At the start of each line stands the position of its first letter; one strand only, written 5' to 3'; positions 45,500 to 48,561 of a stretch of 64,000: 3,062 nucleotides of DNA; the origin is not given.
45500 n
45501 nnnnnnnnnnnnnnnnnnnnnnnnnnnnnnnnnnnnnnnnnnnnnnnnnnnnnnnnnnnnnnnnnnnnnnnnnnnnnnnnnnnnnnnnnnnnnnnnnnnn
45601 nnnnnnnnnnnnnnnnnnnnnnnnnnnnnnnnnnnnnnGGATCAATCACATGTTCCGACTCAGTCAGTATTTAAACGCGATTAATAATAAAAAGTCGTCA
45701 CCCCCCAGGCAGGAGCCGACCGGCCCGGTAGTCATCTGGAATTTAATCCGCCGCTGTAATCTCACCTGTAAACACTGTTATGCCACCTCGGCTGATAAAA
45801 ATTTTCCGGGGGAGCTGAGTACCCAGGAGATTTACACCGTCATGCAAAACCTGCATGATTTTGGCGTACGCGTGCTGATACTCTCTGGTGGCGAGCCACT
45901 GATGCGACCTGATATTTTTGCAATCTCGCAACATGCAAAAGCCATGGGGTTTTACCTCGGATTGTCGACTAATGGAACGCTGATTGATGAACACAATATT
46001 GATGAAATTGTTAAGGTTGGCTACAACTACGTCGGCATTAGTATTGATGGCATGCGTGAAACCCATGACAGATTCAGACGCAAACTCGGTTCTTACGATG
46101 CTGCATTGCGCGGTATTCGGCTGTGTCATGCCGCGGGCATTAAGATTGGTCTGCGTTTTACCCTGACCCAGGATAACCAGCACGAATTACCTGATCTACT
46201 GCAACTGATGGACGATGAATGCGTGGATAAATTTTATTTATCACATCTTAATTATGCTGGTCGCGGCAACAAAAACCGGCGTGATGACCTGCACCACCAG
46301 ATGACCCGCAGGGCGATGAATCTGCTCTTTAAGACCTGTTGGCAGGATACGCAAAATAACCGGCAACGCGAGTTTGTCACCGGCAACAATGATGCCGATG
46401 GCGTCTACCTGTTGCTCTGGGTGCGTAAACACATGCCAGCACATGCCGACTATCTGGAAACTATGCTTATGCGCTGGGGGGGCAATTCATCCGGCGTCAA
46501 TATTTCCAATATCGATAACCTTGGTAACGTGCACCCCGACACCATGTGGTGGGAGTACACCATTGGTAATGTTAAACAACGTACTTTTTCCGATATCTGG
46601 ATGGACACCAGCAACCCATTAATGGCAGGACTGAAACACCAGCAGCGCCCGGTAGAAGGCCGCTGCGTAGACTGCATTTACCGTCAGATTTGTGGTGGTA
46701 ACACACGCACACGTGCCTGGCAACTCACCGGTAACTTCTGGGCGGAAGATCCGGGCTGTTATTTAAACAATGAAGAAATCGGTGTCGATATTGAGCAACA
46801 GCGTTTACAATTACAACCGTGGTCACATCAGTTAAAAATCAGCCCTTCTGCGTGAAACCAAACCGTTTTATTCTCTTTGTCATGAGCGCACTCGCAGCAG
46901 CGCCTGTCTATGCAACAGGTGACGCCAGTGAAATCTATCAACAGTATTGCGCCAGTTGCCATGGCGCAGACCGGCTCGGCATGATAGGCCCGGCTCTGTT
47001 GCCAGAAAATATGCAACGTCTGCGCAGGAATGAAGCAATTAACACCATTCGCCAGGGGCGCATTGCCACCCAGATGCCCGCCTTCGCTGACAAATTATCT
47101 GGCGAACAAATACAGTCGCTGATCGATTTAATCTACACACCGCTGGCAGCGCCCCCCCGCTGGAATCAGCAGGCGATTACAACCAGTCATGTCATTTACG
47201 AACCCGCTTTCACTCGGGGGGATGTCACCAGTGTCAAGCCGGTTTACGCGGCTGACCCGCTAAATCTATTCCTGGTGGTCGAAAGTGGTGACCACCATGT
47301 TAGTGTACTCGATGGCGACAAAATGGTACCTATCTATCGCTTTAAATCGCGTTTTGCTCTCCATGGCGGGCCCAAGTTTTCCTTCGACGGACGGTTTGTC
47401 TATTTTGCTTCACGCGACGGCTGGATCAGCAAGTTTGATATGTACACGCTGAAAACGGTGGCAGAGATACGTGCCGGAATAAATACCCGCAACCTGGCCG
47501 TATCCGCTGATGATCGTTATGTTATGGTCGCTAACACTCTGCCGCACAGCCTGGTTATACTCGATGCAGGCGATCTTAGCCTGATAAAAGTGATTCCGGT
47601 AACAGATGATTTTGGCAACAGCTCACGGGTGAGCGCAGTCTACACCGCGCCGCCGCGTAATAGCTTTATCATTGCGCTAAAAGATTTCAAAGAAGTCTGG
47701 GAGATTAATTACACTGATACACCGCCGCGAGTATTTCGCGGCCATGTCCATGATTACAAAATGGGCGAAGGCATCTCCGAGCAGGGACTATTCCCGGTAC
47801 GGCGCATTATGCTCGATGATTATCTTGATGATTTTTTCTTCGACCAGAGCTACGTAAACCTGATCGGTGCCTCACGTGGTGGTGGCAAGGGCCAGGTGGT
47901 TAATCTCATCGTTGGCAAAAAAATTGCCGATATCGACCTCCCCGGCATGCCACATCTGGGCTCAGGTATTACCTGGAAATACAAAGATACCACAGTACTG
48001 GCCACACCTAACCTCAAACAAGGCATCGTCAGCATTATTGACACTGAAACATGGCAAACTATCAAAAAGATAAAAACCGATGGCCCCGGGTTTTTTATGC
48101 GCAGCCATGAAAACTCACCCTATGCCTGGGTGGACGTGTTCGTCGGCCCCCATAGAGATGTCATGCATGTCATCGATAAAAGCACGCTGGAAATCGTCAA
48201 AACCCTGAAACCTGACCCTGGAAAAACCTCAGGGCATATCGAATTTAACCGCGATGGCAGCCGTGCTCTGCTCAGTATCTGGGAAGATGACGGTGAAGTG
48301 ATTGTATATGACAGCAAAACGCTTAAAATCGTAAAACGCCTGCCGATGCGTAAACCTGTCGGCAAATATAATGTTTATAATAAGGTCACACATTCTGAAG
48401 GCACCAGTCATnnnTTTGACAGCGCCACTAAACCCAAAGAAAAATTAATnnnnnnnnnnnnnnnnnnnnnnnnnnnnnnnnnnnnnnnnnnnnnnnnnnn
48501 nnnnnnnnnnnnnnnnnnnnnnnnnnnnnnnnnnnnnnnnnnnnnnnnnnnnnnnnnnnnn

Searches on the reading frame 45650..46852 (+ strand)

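Call 72: search_protein_families(library=pfam, proteins=[window:45650-46852:+], max_evalue=0.000001)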
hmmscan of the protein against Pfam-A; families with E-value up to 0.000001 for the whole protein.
window:45650-46852:+ (401 aa): 2 families
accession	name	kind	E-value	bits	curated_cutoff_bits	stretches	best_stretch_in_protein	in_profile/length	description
PF04055.27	Radical_SAM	-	3.2e-30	105.9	29.5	1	31-186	2-165/166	Radical SAM superfamily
PF13353.11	Fer4_12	-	5.6e-08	33.6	22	1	33-137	12-118/137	4Fe-4S single cluster domain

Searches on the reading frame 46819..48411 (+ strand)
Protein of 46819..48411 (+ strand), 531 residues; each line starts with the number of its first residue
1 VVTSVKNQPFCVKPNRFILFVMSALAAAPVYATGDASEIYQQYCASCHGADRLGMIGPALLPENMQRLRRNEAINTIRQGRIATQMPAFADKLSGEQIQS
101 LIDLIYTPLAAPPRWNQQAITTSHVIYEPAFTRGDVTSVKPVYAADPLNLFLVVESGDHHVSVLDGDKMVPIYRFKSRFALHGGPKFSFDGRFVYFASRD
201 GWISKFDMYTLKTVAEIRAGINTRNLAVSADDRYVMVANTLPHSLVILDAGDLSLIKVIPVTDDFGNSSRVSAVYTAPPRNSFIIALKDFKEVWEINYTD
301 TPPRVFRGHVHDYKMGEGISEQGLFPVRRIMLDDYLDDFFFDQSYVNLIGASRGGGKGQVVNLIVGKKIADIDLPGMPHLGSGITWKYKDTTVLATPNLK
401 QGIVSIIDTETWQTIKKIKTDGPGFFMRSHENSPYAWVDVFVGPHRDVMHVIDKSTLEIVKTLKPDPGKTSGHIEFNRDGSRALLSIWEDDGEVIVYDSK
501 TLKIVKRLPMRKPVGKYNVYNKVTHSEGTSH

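Call 72: search_protein_families(library=pfam, proteins=[window:46819-48411:+], max_evalue=0.000001)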
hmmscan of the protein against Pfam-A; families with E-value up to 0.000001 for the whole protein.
window:46819-48411:+ (531 aa): 3 families
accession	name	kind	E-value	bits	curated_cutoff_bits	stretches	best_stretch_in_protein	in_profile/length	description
PF02239.22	Cytochrom_D1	-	1.5e-113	379.5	25.5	1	146-522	2-368/368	Cytochrome D1 heme domain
PF13442.11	Cytochrome_CBB3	-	1.3e-12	48.3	27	1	36-103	6-66/68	Cytochrome C oxidase, cbb3-type, subunit III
PF25174.1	Beta-prop_THOC3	-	6.4e-09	35.6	305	0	384-509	52-168/272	THOC3 beta-propeller domain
